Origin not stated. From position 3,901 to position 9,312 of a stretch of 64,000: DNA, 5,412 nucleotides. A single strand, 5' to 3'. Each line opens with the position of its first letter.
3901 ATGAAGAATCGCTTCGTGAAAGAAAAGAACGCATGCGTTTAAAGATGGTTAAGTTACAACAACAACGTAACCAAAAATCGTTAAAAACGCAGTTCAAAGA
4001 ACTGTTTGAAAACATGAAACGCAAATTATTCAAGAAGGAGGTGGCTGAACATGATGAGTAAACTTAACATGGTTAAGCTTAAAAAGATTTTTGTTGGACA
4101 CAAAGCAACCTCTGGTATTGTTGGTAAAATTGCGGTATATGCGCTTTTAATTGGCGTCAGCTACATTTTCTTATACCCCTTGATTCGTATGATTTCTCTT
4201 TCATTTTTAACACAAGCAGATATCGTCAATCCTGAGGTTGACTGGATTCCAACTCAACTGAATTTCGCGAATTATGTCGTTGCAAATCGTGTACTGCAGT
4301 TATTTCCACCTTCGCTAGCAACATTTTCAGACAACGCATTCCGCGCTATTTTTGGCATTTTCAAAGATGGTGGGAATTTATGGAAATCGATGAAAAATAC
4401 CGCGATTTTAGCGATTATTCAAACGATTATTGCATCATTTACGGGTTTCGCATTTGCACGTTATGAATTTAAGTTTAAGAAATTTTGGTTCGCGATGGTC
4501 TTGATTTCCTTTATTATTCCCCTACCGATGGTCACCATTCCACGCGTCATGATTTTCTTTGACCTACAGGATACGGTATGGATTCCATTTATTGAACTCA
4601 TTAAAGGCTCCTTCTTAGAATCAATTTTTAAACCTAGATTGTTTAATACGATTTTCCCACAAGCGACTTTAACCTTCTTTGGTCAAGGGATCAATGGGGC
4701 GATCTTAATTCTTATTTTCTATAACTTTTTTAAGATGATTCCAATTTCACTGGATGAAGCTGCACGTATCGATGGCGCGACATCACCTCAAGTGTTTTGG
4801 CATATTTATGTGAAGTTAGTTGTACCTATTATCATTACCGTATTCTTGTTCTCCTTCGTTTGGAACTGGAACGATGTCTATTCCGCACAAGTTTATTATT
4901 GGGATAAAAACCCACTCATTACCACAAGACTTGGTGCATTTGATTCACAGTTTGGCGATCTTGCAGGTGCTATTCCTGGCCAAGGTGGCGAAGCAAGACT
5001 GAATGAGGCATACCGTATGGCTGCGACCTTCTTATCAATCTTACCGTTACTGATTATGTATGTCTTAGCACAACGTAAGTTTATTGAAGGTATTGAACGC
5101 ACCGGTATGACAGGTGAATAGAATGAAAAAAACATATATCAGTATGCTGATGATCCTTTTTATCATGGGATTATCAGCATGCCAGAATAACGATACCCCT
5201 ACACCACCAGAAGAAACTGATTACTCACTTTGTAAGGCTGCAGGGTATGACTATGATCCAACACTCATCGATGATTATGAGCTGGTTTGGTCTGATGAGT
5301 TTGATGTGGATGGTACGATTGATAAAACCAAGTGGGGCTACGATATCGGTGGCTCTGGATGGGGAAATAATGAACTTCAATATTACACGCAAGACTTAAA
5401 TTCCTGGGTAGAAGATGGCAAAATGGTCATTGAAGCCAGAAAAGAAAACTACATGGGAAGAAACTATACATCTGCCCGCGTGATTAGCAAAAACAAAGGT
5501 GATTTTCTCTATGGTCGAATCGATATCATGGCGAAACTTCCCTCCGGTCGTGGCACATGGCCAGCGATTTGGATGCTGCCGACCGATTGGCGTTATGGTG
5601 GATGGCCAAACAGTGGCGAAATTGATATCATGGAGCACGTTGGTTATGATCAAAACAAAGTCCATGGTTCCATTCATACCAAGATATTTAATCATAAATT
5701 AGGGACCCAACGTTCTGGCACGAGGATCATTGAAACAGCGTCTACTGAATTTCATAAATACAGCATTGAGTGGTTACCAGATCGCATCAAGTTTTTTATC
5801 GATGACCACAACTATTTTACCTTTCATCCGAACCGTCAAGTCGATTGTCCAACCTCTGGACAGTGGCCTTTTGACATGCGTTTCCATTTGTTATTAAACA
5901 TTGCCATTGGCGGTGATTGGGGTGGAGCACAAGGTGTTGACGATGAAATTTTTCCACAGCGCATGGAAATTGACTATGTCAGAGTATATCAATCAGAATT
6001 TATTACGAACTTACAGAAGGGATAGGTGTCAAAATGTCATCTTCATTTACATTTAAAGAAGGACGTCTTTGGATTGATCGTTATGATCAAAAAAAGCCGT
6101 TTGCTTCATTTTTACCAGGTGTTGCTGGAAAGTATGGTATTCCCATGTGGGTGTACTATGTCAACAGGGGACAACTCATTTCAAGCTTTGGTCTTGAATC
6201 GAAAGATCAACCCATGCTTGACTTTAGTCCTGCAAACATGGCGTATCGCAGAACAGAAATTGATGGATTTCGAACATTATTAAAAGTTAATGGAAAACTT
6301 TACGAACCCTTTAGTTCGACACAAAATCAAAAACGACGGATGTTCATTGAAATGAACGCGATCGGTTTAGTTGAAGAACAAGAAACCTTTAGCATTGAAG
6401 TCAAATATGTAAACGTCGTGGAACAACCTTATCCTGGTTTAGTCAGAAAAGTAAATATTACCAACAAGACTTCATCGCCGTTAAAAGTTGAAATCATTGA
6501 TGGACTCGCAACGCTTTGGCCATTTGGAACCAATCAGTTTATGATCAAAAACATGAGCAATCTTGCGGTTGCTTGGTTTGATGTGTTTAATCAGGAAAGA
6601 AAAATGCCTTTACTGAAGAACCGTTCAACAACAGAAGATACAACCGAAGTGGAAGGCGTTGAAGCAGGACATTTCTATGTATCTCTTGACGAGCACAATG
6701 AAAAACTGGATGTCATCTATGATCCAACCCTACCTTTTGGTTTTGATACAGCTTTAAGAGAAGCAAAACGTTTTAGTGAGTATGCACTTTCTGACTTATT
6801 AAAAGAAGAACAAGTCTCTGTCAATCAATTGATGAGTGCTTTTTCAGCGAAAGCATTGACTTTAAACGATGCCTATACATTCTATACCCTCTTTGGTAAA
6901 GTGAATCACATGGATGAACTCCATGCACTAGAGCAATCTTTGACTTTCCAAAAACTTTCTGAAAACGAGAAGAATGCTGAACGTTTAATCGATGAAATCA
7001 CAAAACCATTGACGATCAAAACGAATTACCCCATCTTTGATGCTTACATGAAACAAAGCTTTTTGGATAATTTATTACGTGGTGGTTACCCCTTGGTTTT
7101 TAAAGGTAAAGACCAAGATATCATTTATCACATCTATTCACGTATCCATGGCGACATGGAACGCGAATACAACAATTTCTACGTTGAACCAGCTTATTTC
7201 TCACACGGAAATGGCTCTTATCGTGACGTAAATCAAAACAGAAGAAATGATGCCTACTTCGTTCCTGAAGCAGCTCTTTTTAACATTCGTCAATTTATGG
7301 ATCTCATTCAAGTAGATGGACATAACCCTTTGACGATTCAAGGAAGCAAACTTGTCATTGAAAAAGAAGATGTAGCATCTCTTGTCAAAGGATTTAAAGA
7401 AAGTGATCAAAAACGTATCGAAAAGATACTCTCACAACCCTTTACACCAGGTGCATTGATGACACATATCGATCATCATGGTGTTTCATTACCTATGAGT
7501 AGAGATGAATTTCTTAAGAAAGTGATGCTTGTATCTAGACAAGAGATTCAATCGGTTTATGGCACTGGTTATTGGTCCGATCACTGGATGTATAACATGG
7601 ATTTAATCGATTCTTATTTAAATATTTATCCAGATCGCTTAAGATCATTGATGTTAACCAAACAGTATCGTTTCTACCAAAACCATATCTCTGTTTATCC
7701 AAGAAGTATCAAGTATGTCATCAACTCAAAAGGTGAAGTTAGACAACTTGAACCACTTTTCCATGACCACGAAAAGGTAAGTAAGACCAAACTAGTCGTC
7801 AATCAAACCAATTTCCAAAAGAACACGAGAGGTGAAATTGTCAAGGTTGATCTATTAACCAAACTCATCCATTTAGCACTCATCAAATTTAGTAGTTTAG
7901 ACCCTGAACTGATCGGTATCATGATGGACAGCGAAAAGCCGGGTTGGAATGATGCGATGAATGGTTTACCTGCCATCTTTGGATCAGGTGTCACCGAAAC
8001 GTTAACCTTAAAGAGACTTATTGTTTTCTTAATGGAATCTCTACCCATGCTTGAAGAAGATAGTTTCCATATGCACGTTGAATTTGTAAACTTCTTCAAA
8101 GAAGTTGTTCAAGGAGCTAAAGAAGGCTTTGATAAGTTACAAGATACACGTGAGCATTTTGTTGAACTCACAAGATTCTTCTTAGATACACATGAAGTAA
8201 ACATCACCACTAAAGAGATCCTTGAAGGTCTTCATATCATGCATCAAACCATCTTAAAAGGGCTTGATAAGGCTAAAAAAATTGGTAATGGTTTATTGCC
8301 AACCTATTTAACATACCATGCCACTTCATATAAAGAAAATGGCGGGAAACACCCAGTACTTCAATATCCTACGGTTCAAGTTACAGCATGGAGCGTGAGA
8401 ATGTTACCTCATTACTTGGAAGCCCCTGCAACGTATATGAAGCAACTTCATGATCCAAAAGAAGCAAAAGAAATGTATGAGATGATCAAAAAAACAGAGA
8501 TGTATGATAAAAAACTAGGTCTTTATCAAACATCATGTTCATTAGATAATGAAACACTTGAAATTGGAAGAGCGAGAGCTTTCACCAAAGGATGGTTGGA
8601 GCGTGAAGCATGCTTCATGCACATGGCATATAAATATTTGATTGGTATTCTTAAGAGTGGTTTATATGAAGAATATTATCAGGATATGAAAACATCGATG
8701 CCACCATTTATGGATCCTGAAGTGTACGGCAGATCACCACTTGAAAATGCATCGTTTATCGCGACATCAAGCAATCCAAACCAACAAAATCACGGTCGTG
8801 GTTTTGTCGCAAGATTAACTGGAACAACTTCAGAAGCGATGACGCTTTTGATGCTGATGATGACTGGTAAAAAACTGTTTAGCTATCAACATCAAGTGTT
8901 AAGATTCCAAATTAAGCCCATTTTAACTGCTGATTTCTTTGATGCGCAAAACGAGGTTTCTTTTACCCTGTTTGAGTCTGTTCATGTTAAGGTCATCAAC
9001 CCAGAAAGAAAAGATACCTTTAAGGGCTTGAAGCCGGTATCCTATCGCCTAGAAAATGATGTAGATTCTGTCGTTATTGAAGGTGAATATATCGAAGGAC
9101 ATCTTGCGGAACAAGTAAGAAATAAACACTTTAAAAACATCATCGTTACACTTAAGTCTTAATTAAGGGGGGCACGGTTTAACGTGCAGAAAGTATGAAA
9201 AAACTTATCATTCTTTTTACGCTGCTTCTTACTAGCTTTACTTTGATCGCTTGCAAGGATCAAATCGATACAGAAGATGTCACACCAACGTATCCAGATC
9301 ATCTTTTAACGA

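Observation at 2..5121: YIP1-like + DUF5696-like + ABC permease module: candidate uncharacterised glycan capture/uptake system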

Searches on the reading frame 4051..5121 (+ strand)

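Call 4: search_protein_families(library=pfam, proteins=[window:4051-5121:+], max_evalue=0.01)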
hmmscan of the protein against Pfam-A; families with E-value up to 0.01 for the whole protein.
window:4051-5121:+ (356 aa): 1 family
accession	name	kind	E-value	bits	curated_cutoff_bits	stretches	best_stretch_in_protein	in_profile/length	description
PF00528.27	BPD_transp_1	-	3.2e-09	37.2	26.4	1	130-321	3-155/184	Binding-protein-dependent transport system inner membrane component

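Call 5: search_protein_families(library=ncbifam, proteins=[window:4051-5121:+], max_evalue=0.01)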
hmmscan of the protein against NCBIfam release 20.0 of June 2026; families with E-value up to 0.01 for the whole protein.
window:4051-5121:+ (356 aa): 8 families
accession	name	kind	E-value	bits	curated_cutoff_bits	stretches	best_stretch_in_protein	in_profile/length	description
NF008231.0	PRK10998.1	equivalog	3.1e-15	56.5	261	1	28-353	15-294/296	maltose ABC transporter permease MalG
NF040932.1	ABC_arch_GlcU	equivalog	3.6e-12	46.5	340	1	33-353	9-269/272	glucose ABC transporter permease GlcU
NF008210.0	PRK10973.1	equivalog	1.9e-11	44.2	297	1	216-348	155-276/281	sn-glycerol-3-phosphate ABC transporter permease UgpE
NF007047.0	PRK09500.1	equivalog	4.3e-06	26.5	326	1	111-172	61-122/257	spermidine/putrescine ABC transporter permease PotC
NF040839.1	tungstate_WtpB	equivalog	2e-05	24.3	340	1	85-269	18-190/251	tungstate ABC transporter permease WtpB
TIGR01581.1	Mo_ABC_porter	hypoth_equivalog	0.00033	20.2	210.3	1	110-269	23-168/225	ABC transporter permease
NF006939.0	PRK09421.1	equivalog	0.00057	19.4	262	0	113-270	15-159/230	molybdate ABC transporter permease subunit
TIGR02141.1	modB_ABC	equivalog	0.0018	17.9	182.6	0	113-270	3-146/208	molybdate ABC transporter permease subunit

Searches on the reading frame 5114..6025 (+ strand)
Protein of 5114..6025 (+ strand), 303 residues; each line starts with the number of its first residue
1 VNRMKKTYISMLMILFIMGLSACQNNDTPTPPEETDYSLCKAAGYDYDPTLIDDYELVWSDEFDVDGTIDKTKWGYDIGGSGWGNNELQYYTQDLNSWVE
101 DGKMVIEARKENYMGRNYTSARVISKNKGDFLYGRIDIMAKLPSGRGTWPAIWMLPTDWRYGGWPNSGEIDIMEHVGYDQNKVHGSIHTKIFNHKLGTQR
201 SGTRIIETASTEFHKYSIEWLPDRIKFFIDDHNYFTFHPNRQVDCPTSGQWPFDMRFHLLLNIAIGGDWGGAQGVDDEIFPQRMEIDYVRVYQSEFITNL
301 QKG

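Call 4: search_protein_families(library=pfam, proteins=[window:5114-6025:+], max_evalue=0.01)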
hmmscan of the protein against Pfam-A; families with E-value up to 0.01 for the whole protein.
window:5114-6025:+ (303 aa): 2 families
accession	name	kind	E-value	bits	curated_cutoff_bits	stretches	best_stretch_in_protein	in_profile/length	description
PF00722.28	Glyco_hydro_16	-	1.3e-24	87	22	1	99-289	16-174/175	Glycosyl hydrolases family 16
PF03935.22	SKN1_KRE6_Sbg1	-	1.1e-14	54.2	30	2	53-155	115-222/501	Beta-glucan synthesis-associated protein SKN1/KRE6/Sbg1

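Call 5: search_protein_families(library=ncbifam, proteins=[window:5114-6025:+], max_evalue=0.01)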
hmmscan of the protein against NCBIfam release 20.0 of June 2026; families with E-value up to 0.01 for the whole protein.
window:5114-6025:+ (303 aa): 4 families
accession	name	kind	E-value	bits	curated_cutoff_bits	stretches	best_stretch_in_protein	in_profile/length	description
NF052454.1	BtaGlycanEglC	equivalog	1e-23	84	700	1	51-293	221-457/459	endo-1,3-1,4-beta-glycanase EglC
NF047856.1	BGlucanaseBglS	equivalog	2.4e-08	33.8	300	1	81-238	43-192/237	beta-glucanase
NF041449.1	K_carrageenase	equivalog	3.2e-08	33.1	350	2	211-293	202-282/283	kappa-carrageenase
NF052392.1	BetGlycExoK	equivalog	9.9e-07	28.5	350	1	68-232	41-193/261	endo-1,3-1,4-beta-glycanase ExoK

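Call 109: search_solved_structures(query=window:5114-6025:+, max_evalue=1e-10)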
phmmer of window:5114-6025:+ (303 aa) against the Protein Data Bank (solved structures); distinct sequences matched with E-value up to 1e-10: 31.
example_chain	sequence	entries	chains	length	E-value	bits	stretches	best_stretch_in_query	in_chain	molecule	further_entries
3iln_A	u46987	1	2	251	4.8e-93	315.2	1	54-293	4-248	Laminarinase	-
7wwc_A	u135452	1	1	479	2e-87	296.7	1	53-293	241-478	beta-1,3(4)-glucanase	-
7ww4_A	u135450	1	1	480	2e-87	296.7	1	53-293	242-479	beta-1,3(4)-glucanase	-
6xof_A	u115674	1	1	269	3.3e-67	230.3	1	51-294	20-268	GH16 family protein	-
6xqf_A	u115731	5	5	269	1.5e-66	228.1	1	51-294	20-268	GH16 family protein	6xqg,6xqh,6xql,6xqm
5wut_A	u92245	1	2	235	4.4e-57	197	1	56-293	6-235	ULam111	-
3azx_A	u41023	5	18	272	2.9e-56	194.3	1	49-294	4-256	Laminarinase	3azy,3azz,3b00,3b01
4dfs_A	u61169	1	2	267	3e-56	194.2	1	48-294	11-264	Glycoside hydrolase, family 16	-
8va4_A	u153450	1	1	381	2.1e-52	181.6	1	51-293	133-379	Glycoside hydrolase family 16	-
6jh5_A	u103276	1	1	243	2.7e-50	174.7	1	54-295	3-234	LamCAT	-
2hyk_A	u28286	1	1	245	1.2e-49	172.6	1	57-293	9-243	Beta-1,3-glucanase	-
6jhj_A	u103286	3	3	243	1.5e-49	172.2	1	54-295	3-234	LamCAT | laminarinase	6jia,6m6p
4crq_A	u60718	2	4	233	1.5e-48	168.9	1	54-294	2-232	ENDO-1,3-BETA-GLUCANASE, FAMILY GH16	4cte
2vy0_A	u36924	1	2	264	7.8e-48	166.6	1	55-293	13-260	ENDO-BETA-1,3-GLUCANASE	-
9vmv_A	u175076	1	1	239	3.7e-47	164.4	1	56-293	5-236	Beta-1,3-glucanase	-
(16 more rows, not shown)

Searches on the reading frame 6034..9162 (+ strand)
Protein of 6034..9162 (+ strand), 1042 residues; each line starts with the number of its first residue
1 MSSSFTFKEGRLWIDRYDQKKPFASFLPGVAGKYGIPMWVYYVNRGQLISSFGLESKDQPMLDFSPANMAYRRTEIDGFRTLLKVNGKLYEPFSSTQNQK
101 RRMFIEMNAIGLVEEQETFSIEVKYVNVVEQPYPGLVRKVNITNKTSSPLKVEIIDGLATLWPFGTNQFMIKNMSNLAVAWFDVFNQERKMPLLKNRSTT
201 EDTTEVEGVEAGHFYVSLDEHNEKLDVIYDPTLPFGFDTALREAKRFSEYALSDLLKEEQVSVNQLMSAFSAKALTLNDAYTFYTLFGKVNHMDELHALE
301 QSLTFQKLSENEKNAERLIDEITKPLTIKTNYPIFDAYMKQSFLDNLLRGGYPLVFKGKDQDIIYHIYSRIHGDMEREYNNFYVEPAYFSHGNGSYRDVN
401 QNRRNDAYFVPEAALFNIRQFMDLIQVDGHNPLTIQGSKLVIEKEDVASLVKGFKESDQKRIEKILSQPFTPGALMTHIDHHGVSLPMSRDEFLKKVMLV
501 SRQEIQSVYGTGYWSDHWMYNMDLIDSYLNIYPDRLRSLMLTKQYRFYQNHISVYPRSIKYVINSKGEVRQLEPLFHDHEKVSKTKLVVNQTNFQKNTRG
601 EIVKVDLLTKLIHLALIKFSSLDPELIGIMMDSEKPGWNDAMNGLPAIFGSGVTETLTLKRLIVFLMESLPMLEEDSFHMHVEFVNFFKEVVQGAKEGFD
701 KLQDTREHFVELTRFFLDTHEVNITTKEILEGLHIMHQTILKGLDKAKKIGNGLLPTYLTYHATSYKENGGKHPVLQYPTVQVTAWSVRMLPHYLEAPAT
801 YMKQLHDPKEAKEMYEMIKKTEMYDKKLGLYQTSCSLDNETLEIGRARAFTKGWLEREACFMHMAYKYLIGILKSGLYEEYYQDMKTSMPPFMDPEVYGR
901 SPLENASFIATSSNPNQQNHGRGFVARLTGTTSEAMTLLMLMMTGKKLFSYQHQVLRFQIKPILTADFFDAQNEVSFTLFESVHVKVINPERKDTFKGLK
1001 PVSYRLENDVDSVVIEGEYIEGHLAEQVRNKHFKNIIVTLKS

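Call 4: search_protein_families(library=pfam, proteins=[window:6034-9162:+], max_evalue=0.01)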
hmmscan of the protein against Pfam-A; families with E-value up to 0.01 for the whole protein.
window:6034-9162:+ (1042 aa): 1 family
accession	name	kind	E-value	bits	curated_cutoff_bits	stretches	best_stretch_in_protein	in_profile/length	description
PF17167.11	Glyco_hydro_94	-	0.00073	18.8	27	1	815-940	293-415/420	Glycosyl hydrolase 94 superfamily, catalytic domain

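Call 5: search_protein_families(library=ncbifam, proteins=[window:6034-9162:+], max_evalue=0.01)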
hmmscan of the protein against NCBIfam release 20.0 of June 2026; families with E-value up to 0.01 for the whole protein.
window:6034-9162:+ (1042 aa): 1 family
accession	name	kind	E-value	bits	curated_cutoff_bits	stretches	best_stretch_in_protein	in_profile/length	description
NF058639.1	GH149_beta_1_3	equivalog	6.8e-27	93.6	1150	2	512-702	514-700/1134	1,3-beta-D-glucan phosphorylase, GH149 family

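Call 108: search_solved_structures(query=window:6034-9162:+, max_evalue=0.001)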
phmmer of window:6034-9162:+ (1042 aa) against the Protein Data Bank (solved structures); distinct sequences matched with E-value up to 0.001: 2.
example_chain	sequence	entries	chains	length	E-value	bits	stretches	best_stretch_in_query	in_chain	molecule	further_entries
9h8v_A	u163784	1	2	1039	3.5e-201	674.1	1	14-1035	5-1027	Cellobiose phosphorylase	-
9qqk_A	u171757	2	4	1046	6.8e-201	673.1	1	10-1035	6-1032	gh161 phosphorylase | GH161A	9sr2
